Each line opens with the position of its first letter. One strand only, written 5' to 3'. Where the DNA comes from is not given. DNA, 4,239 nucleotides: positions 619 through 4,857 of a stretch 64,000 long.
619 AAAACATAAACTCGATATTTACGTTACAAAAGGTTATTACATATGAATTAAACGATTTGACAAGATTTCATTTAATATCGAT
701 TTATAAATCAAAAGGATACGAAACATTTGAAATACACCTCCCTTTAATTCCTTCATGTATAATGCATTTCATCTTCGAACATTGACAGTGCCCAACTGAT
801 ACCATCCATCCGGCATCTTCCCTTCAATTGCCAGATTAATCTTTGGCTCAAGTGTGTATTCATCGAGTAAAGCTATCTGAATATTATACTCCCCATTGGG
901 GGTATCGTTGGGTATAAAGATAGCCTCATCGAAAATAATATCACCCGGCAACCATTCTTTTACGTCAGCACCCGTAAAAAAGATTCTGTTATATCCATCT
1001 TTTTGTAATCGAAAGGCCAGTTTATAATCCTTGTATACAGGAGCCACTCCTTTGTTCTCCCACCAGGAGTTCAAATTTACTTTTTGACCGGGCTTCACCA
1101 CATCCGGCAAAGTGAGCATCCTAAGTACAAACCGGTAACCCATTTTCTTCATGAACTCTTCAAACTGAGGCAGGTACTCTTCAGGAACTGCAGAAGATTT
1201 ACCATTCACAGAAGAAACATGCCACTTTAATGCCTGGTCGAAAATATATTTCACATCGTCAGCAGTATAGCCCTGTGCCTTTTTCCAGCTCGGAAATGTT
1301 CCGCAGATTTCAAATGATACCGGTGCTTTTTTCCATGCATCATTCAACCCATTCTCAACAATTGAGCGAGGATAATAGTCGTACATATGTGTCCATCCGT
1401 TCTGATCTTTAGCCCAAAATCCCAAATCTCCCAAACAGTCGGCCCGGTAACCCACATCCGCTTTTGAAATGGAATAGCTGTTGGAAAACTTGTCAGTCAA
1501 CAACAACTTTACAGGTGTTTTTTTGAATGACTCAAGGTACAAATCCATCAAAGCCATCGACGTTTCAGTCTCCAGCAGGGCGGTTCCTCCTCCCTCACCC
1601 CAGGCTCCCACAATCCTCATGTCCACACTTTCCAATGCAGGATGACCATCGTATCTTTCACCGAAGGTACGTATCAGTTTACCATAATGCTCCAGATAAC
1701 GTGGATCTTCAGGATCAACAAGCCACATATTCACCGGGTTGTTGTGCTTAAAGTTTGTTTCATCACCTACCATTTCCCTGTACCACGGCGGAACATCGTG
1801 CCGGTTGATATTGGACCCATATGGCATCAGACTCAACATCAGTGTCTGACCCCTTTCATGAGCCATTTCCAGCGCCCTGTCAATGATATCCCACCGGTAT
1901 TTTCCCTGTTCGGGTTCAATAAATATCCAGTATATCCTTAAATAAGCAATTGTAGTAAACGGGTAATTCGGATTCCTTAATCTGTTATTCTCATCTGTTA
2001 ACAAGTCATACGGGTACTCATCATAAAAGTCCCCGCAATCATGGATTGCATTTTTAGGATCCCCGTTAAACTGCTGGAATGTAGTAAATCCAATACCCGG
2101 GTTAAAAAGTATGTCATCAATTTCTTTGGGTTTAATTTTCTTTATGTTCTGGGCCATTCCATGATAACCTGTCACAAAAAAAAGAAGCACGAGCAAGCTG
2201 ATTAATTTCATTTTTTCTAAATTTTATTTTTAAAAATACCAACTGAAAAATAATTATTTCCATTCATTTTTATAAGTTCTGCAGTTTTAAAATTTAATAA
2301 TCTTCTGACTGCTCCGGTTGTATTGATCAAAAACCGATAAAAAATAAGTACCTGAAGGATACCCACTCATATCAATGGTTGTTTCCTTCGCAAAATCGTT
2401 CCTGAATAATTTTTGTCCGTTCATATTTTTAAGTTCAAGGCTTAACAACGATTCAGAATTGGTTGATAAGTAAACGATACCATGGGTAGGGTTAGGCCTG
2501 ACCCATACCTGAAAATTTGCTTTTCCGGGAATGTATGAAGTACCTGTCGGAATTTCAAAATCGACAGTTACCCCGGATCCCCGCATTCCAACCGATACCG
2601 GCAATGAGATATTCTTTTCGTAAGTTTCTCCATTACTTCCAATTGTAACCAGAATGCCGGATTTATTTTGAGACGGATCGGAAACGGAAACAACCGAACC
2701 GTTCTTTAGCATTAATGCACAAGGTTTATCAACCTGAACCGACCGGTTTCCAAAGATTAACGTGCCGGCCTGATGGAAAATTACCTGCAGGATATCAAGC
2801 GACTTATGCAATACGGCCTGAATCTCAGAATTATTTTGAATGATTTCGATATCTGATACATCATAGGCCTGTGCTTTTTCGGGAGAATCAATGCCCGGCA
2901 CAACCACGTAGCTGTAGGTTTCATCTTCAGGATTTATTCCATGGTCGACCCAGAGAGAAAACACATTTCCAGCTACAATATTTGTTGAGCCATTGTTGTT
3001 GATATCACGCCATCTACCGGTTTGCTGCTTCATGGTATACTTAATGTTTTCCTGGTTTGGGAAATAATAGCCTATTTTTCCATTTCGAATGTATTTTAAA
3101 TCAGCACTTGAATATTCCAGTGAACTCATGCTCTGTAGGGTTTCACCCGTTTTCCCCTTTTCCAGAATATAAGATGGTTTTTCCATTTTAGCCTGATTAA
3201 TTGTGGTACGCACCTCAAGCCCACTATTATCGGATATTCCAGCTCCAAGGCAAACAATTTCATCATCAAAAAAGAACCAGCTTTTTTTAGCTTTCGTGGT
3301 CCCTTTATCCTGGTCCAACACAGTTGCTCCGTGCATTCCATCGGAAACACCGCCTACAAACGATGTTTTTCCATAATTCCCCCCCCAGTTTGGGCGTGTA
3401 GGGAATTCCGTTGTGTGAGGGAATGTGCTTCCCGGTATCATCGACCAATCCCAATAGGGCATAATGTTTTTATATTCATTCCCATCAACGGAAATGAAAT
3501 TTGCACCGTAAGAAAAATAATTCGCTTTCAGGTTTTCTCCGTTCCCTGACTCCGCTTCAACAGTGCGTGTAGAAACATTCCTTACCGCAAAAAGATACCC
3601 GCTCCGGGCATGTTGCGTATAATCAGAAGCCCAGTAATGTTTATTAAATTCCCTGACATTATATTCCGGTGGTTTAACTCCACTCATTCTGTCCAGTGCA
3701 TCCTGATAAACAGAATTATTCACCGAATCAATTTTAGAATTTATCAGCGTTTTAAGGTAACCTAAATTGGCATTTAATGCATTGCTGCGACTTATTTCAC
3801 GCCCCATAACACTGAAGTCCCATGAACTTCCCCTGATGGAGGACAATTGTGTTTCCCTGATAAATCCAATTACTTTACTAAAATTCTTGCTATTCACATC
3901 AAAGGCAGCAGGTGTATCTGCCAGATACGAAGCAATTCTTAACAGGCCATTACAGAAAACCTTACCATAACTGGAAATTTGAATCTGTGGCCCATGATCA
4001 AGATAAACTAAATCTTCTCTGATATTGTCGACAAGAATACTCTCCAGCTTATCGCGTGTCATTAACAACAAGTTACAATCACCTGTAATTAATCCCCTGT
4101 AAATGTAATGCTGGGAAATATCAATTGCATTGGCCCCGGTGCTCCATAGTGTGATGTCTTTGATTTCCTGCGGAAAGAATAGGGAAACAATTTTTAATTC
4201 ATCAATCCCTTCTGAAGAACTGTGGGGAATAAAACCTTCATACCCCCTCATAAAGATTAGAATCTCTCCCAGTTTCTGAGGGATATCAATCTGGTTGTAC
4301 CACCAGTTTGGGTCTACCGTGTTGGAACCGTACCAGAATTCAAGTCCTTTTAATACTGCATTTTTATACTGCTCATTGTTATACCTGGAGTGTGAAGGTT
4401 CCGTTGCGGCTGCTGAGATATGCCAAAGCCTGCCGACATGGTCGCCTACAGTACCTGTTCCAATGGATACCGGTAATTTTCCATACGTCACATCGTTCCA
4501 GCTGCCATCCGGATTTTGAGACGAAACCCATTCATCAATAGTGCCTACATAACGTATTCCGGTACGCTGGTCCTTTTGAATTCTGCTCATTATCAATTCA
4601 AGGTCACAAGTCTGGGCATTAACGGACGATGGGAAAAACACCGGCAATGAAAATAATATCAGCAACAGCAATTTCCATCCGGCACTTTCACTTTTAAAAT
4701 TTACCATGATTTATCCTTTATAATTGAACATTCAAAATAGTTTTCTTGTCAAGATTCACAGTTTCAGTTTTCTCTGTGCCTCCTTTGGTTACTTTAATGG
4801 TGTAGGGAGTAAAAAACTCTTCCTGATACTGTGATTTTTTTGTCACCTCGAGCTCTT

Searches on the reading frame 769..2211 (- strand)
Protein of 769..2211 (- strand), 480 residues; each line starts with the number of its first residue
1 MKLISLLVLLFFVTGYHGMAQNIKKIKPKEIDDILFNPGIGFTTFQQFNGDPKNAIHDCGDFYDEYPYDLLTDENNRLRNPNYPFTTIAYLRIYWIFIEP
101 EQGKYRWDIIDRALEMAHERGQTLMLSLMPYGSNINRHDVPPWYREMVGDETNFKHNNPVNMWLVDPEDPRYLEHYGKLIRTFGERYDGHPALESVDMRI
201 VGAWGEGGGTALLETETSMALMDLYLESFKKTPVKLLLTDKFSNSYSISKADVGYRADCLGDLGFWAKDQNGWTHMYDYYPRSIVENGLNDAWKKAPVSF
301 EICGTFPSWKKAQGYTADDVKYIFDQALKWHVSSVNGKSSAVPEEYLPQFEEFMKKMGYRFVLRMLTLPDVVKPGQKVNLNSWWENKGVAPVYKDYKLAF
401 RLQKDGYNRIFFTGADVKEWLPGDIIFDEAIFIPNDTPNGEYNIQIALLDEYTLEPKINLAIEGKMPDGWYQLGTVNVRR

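Call 13: search_protein_families(library=pfam, proteins=[window:769-2211:-], max_evalue=0.001)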
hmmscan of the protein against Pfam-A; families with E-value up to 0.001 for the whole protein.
window:769-2211:- (480 aa): 2 families
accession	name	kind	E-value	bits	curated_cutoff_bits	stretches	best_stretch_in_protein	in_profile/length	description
PF16116.10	DUF4832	-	2.4e-16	60.6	29.2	1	348-455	94-209/216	Domain of unknown function (DUF4832)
PF02449.21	Glyco_hydro_42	-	9.5e-06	25.6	21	1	93-195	32-131/376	Beta-galactosidase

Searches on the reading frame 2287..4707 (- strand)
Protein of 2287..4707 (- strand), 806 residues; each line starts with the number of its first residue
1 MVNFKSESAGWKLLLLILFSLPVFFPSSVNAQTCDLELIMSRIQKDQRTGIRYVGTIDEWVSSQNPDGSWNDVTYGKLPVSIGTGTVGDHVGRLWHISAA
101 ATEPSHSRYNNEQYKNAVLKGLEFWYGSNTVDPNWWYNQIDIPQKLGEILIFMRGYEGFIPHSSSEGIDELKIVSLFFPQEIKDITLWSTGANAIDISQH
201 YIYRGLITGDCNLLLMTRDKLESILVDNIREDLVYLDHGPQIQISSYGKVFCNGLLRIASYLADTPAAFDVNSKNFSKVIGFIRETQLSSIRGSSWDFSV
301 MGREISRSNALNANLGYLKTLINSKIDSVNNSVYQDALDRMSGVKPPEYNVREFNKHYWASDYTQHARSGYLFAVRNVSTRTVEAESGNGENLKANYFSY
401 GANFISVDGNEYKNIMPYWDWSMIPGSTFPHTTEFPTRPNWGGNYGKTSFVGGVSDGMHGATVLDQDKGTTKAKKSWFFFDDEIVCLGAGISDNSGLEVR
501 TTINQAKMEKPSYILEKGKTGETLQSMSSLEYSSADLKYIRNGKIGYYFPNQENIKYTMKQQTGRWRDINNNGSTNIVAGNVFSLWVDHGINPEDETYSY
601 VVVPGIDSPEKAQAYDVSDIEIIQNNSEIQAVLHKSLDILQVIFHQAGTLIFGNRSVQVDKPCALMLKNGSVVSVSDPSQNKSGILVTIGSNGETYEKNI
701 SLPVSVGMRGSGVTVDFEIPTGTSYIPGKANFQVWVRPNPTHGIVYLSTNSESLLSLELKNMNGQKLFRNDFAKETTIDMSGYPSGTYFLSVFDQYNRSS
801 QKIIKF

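Call 13: search_protein_families(library=pfam, proteins=[window:2287-4707:-], max_evalue=0.001)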
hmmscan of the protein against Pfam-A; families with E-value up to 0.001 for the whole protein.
window:2287-4707:- (806 aa): 4 families
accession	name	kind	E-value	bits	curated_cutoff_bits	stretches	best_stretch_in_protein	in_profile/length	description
PF02278.25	Lyase_8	-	1.1e-76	258.1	27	1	355-607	1-254/254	Polysaccharide lyase family 8, super-sandwich domain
PF08124.17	Lyase_8_N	-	2.6e-40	139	24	1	65-316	41-295/323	Polysaccharide lyase family 8, N terminal alpha-helical domain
PF02884.22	Lyase_8_C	-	1.1e-17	64.6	22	1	621-684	1-67/69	Polysaccharide lyase family 8, C-terminal beta-sandwich domain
PF18962.6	Por_Secre_tail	-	8e-09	36.1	27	1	738-804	3-74/75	Secretion system C-terminal sorting domain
